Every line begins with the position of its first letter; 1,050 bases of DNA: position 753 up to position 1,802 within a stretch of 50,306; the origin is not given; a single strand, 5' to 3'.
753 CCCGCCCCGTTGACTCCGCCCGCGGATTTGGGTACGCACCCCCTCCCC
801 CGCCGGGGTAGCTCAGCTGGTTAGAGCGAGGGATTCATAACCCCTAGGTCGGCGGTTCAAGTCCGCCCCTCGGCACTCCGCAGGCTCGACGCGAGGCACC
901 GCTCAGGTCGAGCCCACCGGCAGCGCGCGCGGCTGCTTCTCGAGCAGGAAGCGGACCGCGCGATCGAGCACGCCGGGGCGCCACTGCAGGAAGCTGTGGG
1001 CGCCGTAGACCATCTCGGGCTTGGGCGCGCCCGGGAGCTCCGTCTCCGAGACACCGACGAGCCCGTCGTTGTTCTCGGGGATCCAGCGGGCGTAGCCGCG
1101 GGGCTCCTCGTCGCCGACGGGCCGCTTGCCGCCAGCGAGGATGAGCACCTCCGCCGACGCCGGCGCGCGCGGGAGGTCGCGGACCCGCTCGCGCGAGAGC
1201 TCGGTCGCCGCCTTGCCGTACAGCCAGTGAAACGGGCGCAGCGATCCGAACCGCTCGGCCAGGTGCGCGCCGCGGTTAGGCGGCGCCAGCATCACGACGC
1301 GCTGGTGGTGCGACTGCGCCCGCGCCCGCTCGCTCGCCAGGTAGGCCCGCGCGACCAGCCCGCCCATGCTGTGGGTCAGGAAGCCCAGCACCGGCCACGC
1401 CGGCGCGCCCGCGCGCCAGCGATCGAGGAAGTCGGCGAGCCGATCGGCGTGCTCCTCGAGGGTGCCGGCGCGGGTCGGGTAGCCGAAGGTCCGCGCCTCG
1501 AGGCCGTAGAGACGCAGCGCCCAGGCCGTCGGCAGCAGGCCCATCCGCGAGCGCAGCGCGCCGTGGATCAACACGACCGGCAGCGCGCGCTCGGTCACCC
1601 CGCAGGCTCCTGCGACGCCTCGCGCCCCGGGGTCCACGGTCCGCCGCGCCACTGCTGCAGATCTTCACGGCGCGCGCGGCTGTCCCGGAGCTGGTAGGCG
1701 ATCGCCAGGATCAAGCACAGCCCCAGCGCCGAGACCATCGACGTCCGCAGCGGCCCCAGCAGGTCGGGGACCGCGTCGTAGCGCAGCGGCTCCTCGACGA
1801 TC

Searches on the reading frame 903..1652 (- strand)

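Call 39: search_protein_families(library=pfam, proteins=[window:903-1652:-], max_evalue=0.001)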
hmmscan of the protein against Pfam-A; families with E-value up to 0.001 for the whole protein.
window:903-1652:- (249 aa): 4 families
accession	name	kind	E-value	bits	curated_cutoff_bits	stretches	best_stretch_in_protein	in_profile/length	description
PF24096.1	DUF7379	-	1.1e-06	29.2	33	1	66-134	51-120/191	Domain of unknown function (DUF7379)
PF12146.15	Hydrolase_4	-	0.00037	20.3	27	1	60-152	50-137/239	Serine aminopeptidase, S33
PF00561.26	Abhydrolase_1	-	0.00067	19.8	25.8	1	26-145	3-125/245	alpha/beta hydrolase fold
PF07819.20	PGAP1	-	0.00086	19.6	24.3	0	91-129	95-132/233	PGAP1-like alpha/beta domain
